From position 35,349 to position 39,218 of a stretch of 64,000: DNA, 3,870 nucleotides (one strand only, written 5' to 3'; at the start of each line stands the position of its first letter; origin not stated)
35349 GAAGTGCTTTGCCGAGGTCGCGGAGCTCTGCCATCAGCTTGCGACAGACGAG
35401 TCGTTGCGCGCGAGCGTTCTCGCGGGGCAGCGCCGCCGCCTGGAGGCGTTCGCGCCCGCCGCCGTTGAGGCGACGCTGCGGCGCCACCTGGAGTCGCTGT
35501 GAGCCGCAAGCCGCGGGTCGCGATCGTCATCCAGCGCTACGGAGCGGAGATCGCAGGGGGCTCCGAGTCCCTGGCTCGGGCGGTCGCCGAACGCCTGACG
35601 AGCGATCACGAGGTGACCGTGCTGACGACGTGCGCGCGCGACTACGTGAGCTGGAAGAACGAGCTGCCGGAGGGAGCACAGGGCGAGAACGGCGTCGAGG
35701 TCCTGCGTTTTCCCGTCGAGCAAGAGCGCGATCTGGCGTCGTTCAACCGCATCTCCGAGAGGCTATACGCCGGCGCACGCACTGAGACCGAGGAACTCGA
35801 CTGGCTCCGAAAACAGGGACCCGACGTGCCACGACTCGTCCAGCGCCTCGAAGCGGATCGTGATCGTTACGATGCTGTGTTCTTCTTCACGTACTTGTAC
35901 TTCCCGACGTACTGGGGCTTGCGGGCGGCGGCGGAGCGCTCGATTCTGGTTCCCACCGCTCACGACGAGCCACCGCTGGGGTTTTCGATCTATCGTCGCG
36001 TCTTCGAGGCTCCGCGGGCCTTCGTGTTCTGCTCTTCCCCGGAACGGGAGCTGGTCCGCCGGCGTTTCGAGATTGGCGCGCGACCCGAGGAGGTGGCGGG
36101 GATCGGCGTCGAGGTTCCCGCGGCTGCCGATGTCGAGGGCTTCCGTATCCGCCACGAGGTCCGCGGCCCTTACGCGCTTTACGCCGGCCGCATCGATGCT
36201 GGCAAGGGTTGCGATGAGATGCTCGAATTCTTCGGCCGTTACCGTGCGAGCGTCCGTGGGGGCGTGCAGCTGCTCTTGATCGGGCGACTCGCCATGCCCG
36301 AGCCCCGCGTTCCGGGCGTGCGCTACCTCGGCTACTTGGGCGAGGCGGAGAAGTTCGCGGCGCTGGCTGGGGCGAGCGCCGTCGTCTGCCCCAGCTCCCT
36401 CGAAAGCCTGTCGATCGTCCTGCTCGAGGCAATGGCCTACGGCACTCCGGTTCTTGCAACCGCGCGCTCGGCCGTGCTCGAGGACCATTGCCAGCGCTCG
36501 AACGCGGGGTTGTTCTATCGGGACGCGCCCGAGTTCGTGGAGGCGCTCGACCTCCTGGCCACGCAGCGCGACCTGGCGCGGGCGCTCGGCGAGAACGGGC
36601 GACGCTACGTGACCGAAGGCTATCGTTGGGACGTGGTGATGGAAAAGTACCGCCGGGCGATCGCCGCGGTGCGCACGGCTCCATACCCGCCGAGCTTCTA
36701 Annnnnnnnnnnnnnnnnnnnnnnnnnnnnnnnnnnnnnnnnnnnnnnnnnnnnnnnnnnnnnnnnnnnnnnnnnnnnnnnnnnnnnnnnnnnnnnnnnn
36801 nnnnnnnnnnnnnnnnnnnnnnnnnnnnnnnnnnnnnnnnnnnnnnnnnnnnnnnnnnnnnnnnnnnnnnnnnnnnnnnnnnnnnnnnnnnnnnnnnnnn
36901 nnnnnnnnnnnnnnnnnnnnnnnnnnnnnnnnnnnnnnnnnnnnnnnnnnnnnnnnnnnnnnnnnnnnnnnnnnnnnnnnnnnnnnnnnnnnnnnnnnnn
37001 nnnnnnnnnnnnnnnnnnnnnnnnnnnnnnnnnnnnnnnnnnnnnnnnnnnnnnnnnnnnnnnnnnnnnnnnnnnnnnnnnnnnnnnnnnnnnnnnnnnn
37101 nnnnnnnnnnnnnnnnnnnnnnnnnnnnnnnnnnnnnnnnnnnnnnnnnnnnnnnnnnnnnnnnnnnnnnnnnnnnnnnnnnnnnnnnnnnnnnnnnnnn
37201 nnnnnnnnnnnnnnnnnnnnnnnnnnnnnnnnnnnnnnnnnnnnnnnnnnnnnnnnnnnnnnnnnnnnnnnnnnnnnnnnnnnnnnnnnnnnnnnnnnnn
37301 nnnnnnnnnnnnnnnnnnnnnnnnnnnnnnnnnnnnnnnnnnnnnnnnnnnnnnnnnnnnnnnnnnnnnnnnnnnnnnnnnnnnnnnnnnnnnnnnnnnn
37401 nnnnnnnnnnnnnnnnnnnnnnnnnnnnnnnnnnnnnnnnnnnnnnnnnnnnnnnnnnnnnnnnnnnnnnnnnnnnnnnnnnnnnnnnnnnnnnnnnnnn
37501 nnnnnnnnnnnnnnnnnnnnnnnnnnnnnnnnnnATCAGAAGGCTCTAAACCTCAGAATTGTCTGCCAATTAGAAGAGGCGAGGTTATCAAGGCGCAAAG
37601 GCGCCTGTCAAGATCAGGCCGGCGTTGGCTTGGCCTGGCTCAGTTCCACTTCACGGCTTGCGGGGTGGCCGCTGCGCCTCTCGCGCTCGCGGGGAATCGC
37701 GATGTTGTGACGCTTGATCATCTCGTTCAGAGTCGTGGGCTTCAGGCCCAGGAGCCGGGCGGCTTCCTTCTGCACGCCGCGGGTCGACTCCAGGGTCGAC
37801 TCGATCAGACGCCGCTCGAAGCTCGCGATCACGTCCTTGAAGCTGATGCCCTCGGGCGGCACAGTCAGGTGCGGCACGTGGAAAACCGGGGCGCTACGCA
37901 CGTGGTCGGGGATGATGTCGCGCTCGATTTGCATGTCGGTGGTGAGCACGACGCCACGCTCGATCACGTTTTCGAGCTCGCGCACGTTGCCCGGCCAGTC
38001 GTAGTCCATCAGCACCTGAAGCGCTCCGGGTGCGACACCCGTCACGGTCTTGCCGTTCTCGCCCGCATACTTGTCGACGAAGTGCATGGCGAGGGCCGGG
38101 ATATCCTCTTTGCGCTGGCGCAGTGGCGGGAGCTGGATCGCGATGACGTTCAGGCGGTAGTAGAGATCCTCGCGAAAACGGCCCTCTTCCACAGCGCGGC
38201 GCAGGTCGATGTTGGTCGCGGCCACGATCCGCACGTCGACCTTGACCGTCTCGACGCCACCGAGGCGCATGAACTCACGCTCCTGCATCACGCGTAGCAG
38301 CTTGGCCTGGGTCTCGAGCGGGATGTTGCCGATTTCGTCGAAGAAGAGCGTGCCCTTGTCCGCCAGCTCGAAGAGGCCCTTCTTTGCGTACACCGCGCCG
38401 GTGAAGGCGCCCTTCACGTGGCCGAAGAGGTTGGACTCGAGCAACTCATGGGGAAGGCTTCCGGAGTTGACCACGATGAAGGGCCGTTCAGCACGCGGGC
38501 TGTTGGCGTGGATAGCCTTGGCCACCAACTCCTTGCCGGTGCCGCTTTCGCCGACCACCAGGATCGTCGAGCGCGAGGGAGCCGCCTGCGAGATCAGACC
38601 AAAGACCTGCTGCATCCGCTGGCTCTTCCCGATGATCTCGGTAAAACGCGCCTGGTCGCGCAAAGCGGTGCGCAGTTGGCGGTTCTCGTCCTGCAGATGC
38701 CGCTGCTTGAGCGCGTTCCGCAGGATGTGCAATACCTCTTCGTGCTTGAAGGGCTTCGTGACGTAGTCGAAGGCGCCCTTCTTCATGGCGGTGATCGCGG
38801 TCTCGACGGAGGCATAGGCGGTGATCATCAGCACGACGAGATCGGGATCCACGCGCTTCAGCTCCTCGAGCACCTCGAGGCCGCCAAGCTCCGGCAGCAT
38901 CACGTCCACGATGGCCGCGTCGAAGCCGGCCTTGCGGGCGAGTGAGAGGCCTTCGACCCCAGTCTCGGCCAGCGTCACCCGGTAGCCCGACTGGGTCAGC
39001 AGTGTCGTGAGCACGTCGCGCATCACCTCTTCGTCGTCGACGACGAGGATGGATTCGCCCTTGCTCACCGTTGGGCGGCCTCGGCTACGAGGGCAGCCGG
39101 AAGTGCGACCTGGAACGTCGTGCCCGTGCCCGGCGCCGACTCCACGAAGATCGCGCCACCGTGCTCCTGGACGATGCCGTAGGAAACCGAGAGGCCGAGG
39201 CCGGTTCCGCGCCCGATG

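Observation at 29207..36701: Glycan operon: DPPR-synthase-like UbiA prenyltransferase + conserved hypothetical + five GT4 glycosyltransferases, headed by an orphan STAS protein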

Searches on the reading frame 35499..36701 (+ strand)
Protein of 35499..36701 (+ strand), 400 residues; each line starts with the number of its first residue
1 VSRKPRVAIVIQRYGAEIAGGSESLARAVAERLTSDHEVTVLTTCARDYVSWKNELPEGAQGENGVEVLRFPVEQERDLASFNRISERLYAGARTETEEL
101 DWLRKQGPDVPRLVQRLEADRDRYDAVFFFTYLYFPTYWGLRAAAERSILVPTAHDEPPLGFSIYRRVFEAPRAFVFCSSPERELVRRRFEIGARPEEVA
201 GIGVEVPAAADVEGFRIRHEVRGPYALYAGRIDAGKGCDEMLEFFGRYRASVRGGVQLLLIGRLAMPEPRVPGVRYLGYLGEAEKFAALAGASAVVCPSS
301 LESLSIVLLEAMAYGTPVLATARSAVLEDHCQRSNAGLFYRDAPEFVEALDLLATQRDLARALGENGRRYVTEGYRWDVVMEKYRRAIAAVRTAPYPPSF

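Call 3: search_protein_families(library=pfam, proteins=[window:35499-36701:+], max_evalue=0.01)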
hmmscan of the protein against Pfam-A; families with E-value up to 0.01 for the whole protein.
window:35499-36701:+ (400 aa): 5 families
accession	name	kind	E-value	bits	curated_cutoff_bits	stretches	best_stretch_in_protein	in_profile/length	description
PF00534.26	Glycos_transf_1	-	8.6e-17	61.6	26.4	1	221-369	13-171/172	Glycosyl transferases group 1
PF13692.12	Glyco_trans_1_4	-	1.4e-16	61.5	27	1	224-353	2-139/142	Glycosyl transferases group 1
PF13524.12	Glyco_trans_1_2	-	2.8e-11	44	25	1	255-383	14-141/144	Glycosyl transferase-like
PF13439.12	Glyco_transf_4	-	1.7e-07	31.9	28.5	1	20-196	2-158/170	Glycosyltransferase Family 4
PF20706.3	GT4-conflict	-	0.00021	20.9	26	1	284-325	274-315/385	Family 4 Glycosyltransferase in conflict systems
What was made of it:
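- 35499..36701 (+): GT4-type glycosyltransferase GT_E (400 aa), last gene of the cluster. Glycos_transf_1 scores 61.6 bits and Glyco_transf_4 scores 31.9 (call 3).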

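Call 4: search_protein_families(library=ncbifam, proteins=[window:35499-36701:+], max_evalue=0.01)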
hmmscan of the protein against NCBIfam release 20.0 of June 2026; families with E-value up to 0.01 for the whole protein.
window:35499-36701:+ (400 aa): 21 families
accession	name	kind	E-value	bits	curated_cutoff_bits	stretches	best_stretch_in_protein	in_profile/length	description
NF038229.1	Glyco4_Geo_Pelo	equivalog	1.3e-13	50.7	400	1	271-385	217-330/338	GPMC system family 4 glycosyltransferase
NF053787.1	GlcN_PG_synth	equivalog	2.6e-13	49.5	480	1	226-387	200-355/361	N-acetylglucosaminyl phosphatidylglycerol synthase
TIGR02149.1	glgA_Coryne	subfamily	7.4e-13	48.4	302.4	1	288-384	280-383/391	glycogen synthase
NF041010.1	glycosy_Agl16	equivalog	8.8e-12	44.5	575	1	274-385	236-345/352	glycosylation protein Agl16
NF038295.1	EPS_HpsP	equivalog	8.1e-10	38.2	550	1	278-383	274-379/388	hormogonium polysaccharide biosynthesis glycosyltransferase HpsP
NF041876.1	EPS_EpsE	equivalog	8.4e-10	38.4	400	1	274-377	278-382/389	exopolysaccharide biosynthesis GT4 family glycosyltransferase EpsE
TIGR03088.1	stp2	hypoth_equivalog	5.1e-09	35.6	409.05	1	280-386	260-368/374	TIGR03088 family PEP-CTERM/XrtA system glycosyltransferase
TIGR04047.1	MSMEG_0565_glyc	hypoth_equivalog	6e-08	32.2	259.85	1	274-380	259-363/373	MSMEG_0565 family glycosyltransferase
TIGR03449.1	mycothiol_MshA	equivalog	1.2e-07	30.9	462.5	1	282-385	294-397/406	D-inositol-3-phosphate glycosyltransferase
NF012028.0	PRK15484.1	subfamily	3.8e-07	29.6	618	1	292-388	277-375/380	lipopolysaccharide N-acetylglucosaminyltransferase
TIGR03087.1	stp1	hypoth_equivalog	5.6e-07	29.1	316.65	1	289-387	295-393/397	TIGR03087 family PEP-CTERM/XrtA system glycosyltransferase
TIGR04157.1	glyco_rSAM_CFB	subfamily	7.3e-06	25.2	400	1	227-384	231-402/406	TIGR04157 family glycosyltransferase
NF046085.1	XrtY_assoc_Gly1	equivalog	1.1e-05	24.5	400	1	274-386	267-379/387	XrtY-associated glycosyltransferase XYAG1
TIGR03999.1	thiol_BshA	equivalog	1.4e-05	24.2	273.7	1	279-387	259-369/375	N-acetyl-alpha-D-glucosaminyl L-malate synthase BshA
TIGR02472.1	sucr_P_syn_N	equivalog_domain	0.00015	20.7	576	1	294-388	343-438/439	sucrose-phosphate synthase, putative, glycosyltransferase domain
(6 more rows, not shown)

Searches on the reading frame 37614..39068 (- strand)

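Call 6: search_protein_families(library=pfam, proteins=[window:37614-39068:-], max_evalue=0.001)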
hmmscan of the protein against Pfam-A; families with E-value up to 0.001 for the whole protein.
window:37614-39068:- (484 aa): 10 families
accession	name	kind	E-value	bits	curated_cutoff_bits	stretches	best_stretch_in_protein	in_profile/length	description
PF00158.32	Sigma54_activat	-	1.1e-70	237.1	20.2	1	145-312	1-168/168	Sigma-54 interaction domain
PF00072.30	Response_reg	-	2.1e-29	102.3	30.2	1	7-116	1-110/111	Response regulator receiver domain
PF25601.1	AAA_lid_14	-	1.5e-26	92.5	27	1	317-393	1-77/87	AAA+ ATPase lid domain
PF14532.12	Sigma54_activ_2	-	6.6e-22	78.7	25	1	146-316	1-138/138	Sigma-54 interaction domain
PF02954.25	HTH_8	-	8.1e-11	41.9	22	1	415-452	3-40/42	Bacterial regulatory protein, Fis family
PF07728.20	AAA_5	-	1e-09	38.9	22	1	169-287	2-123/139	AAA domain (dynein-related subfamily)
PF00004.35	AAA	-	7.7e-06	26.8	21.2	1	169-302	1-127/131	ATPase family associated with various cellular activities (AAA)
PF07724.20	AAA_2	-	1.6e-05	25.4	27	1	167-295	4-133/166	AAA domain (Cdc48 subfamily)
PF00493.29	MCM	-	0.00022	20.9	23.3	1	166-289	57-175/224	MCM P-loop domain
PF01078.27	Mg_chelatase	-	0.00027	20.8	20.3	0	224-286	93-157/207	Magnesium chelatase, subunit ChlI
